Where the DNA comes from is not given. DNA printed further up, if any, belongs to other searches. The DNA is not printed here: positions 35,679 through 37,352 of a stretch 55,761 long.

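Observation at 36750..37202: Rho without its RNA-binding N-terminal domain, replaced by a ~140-aa GGH/GGQ/RGG-like repeat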

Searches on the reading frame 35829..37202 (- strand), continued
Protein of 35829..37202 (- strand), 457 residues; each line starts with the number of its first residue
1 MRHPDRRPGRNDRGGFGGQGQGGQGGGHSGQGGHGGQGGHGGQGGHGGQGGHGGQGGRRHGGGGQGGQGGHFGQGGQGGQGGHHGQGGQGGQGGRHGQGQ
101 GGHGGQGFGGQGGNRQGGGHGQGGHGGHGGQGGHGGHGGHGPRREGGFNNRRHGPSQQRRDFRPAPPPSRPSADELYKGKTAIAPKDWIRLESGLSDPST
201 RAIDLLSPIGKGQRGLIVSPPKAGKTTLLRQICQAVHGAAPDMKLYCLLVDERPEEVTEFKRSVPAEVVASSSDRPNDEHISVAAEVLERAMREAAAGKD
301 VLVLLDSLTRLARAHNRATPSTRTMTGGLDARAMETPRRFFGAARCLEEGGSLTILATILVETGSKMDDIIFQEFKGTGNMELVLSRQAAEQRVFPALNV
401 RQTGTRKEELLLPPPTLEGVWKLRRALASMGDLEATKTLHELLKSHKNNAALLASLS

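Call 24: search_solved_structures(query=window:35829-37202:-, max_evalue=0.00001, show_alignments=2)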
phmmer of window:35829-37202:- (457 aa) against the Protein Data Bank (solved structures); distinct sequences matched with E-value up to 0.00001: 36.
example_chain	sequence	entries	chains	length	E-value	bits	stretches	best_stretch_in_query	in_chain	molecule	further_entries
8hsj_A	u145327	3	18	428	2.2e-90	307.1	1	163-456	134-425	Transcription termination factor Rho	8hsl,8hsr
1pv4_A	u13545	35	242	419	8.5e-87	295.2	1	176-449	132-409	Transcription termination factor rho | Rho transcription termination factor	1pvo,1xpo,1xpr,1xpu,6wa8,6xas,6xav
5jji_A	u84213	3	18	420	8.6e-87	295.2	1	176-449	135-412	Transcription termination factor Rho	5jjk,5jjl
3ice_A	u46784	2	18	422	8.7e-87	295.2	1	176-449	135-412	Transcription termination factor rho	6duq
9ff7_A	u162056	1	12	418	9e-87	295.1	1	176-449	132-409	Transcription termination factor Rho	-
8q3q_a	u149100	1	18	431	1e-86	295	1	176-449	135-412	Transcription termination factor Rho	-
2ht1_A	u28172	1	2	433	1.3e-86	294.6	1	176-447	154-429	Transcription termination factor rho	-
8q3p_a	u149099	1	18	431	1.9e-86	294.1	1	182-449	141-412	Transcription termination factor Rho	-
7oqh_A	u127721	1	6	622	2.9e-86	293.5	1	180-455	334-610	Transcription termination factor Rho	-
8pex_A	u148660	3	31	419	2.1e-85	290.6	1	176-449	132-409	Transcription termination factor Rho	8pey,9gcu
3l0o_A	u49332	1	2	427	8.2e-83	282.1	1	182-448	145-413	Transcription termination factor rho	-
4nph_A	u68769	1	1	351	9.1e-18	67.6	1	170-434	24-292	Probable secretion system apparatus ATP synthase SsaN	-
2obl_A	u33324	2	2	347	2.8e-17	65.9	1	200-417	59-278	EscN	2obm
6njo_A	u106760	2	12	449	3.3e-17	65.7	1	200-433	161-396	Translocator EscN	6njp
9e58_A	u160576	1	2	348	3.4e-15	59.1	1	199-445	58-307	Type 3 secretion system ATPase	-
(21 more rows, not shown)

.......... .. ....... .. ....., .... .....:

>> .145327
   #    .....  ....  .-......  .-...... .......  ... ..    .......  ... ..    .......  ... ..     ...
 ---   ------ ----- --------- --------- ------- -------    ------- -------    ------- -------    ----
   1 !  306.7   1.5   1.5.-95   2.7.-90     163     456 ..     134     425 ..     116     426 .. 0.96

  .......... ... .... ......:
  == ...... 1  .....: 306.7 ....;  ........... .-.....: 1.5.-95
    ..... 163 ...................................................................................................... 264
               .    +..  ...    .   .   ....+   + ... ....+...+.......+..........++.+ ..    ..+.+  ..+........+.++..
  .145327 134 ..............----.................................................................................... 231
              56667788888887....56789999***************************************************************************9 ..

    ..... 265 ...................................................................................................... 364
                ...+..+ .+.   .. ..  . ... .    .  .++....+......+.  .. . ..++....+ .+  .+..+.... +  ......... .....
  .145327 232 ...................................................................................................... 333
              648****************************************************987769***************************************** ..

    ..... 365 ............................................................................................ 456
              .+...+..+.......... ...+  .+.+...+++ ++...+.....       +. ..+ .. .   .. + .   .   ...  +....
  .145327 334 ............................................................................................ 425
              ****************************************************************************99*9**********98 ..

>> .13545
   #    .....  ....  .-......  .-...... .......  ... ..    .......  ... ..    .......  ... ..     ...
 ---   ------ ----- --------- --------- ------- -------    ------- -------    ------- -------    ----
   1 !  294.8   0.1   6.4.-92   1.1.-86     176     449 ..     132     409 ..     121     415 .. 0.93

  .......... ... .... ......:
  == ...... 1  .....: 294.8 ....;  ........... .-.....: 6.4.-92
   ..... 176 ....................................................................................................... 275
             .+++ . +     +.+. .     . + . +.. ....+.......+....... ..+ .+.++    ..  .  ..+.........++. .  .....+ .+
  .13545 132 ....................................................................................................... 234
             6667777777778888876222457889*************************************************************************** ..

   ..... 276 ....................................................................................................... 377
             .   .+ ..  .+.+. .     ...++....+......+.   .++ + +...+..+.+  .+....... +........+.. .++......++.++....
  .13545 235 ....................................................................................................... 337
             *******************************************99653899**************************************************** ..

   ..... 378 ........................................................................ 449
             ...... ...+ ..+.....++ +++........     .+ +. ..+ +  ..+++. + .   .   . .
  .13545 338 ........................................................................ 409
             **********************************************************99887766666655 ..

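Call 35: find_encoding_contigs(protein=P0020, flank=10000, max_places=2)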
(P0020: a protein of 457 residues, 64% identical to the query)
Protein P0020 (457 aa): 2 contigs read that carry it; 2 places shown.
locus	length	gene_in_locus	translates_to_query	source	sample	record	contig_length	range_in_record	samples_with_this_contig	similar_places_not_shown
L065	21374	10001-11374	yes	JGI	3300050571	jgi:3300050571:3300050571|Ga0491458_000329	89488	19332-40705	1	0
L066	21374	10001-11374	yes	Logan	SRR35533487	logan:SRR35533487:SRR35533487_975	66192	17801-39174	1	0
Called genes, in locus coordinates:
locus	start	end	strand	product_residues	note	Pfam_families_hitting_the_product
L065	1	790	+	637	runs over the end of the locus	PF03717:PBP_dimer, PF00905:Transpeptidase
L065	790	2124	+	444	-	PF01098:FTSW_RODA_SPOVE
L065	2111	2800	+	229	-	PF10105:DUF2344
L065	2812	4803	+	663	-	PF10150:RNase_E_G, PF20833:RNase_E_G_Thio (weak)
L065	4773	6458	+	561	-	PF07833:Cu_amine_oxidN1 (weak), PF01520:Amidase_3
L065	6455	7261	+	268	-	PF01177:Asp_Glu_race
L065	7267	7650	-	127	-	PF00072:Response_reg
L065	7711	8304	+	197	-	PF18928:DUF5677 (weak)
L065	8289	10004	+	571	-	-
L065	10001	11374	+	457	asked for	PF00006:ATP-synt_ab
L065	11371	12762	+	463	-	-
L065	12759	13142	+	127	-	PF01042:Ribonuc_L-PSP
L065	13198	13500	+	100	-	-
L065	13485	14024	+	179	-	-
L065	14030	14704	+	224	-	PF00733:Asn_synthase, PF06508:QueC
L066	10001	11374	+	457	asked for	PF00006:ATP-synt_ab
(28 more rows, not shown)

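Call 36: find_encoding_contigs(protein=P0041, flank=10000, max_places=2)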
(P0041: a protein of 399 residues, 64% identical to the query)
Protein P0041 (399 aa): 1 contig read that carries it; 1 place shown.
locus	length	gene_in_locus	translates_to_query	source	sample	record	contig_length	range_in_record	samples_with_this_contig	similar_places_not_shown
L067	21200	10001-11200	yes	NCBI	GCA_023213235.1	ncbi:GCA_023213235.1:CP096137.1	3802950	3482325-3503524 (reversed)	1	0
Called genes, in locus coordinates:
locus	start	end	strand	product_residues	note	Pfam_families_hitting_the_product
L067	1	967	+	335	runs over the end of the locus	PF04085:MreC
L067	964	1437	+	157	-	PF04093:MreD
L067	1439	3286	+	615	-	PF03717:PBP_dimer, PF00905:Transpeptidase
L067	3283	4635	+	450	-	PF01098:FTSW_RODA_SPOVE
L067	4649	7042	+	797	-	-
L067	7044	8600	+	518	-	PF07833:Cu_amine_oxidN1, PF01520:Amidase_3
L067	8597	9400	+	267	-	PF01177:Asp_Glu_race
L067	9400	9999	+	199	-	PF18928:DUF5677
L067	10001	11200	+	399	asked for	PF00006:ATP-synt_ab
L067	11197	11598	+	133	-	PF01042:Ribonuc_L-PSP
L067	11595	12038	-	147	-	-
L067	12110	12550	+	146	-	-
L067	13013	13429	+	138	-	-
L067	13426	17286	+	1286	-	PF00092:VWA, PF13519:VWA_2, PF00092:VWA, PF13414:TPR_11, PF13432:TPR_16, PF14559:TPR_19, PF00092:VWA, PF13519:VWA_2, +6 more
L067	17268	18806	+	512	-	-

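Call 38: predict_structure(alignment_id=A1)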
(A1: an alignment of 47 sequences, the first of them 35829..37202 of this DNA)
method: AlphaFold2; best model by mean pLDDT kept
length: 457 residues; sequences in the alignment: 47
mean_pLDDT: 74.6   pTM: 0.67
mean pLDDT of the five models: 74.6, 72.8, 72.1, 72.1, 71.4
residues with pLDDT >= 90: 266; 70-90: 23; 50-70: 14; < 50: 154
segments of 3 or more residues with pLDDT < 50: 1-5, 7-154
pLDDT, mean of each block of 10 residues (from residue 1): 44 39 36 33 34 37 37 35 37 39 38 39 37 36 41 48 77 94 93 98 98 97 95 98 98 96 98 95 97 98 97 92 69 90 95 98 94 91 97 95 94 97 97 97 98 96
secondary structure, 60 per line:
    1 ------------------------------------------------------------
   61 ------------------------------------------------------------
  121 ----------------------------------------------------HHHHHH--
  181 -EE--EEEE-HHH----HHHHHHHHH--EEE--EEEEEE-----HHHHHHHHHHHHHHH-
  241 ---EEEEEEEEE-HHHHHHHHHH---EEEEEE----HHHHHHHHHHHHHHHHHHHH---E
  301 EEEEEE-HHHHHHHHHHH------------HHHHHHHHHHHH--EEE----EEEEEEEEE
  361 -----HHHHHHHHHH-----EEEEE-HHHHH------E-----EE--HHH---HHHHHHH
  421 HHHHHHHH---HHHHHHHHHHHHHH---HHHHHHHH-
elements in order: H173-178 E186-189 H198-206 E209-211 E214-219 H225-239 E244-252 H254-263 E267-272 H277-296 E300-306 H308-318 H331-342 E345-347 E352-360 H366-375 E381-385 H387-391 H414-428 H432-445 H449-456

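Call 41: fold_search(model_id=the predicted structure, library=pdb)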
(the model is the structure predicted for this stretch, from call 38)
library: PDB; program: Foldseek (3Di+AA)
matches with E <= 10: 1888; with E <= 0.001: 1135
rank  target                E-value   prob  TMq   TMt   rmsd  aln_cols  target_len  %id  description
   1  8q3n_A                6.0e-36  1.00  0.60  0.66   1.3       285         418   52  Bacterial transcription termination factor Rho + ADP (released 2023-09-27)
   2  8q3p_a                7.5e-35  1.00  0.60  0.66   1.4       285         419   52  Bacterial transcription termination factor Rho G150D mutant bound to ADP; C-terminal 8xHis-tag (released 2023-09-27)
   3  5jjl_F                1.3e-34  1.00  0.60  0.68   1.3       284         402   51  Rho transcription termination factor bound to rU8 and 5 ADP-BeF3 molecules (released 2016-11-16)
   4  5jji_E                1.8e-34  1.00  0.59  0.68   1.6       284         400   52  Rho transcription termination factor bound to rU7 and 6 ADP-BeF3 molecules (released 2016-11-16)
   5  8q3q_a                3.6e-34  1.00  0.60  0.66   1.3       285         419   52  Bacterial transcription termination factor Rho G152D mutant bound to ADP; C-terminal 8xHis-tag (released 2023-09-27)
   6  6xas_A                5.1e-34  1.00  0.60  0.71   1.4       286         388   51  CryoEM Structure of E. coli Rho-dependent Transcription Pre-termination Complex (released 2020-12-16)
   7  5jji_D                5.8e-34  1.00  0.60  0.67   1.5       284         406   51  Rho transcription termination factor bound to rU7 and 6 ADP-BeF3 molecules (released 2016-11-16)
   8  6xav_C                5.8e-34  1.00  0.60  0.66   1.4       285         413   51  CryoEM Structure of E. coli Rho-dependent Transcription Pre-termination Complex bound with NusG (released 2020-12-16)
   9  5jjl_A                1.0e-33  1.00  0.60  0.69   1.5       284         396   52  Rho transcription termination factor bound to rU8 and 5 ADP-BeF3 molecules (released 2016-11-16)
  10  3ice_A                1.1e-33  1.00  0.59  0.68   1.5       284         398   51  Rho transcription termination factor bound to RNA and ADP-BeF3 (released 2009-11-10)
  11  5jji_B                1.2e-33  1.00  0.60  0.67   1.4       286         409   51  Rho transcription termination factor bound to rU7 and 6 ADP-BeF3 molecules (released 2016-11-16)
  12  6duq_A                1.8e-33  1.00  0.60  0.66   1.5       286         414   51  Structure of a Rho-NusG KOW domain complex (released 2018-09-05)
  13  5jjl_C                1.8e-33  1.00  0.60  0.66   1.5       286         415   51  Rho transcription termination factor bound to rU8 and 5 ADP-BeF3 molecules (released 2016-11-16)
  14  5jji_A                2.0e-33  1.00  0.59  0.67   1.6       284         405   52  Rho transcription termination factor bound to rU7 and 6 ADP-BeF3 molecules (released 2016-11-16)
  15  5jjk_D                2.1e-33  1.00  0.60  0.67   1.5       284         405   51  Rho transcription termination factor bound to rA7 and 6 ADP-BeF3 molecules (released 2016-11-16)
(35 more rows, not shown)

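Call 76: find_encoding_contigs(protein=window:35829-37202:-, flank=1000, max_places=3)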
Protein window:35829-37202:- (457 aa): no gene with exactly this product is on record in the collection.
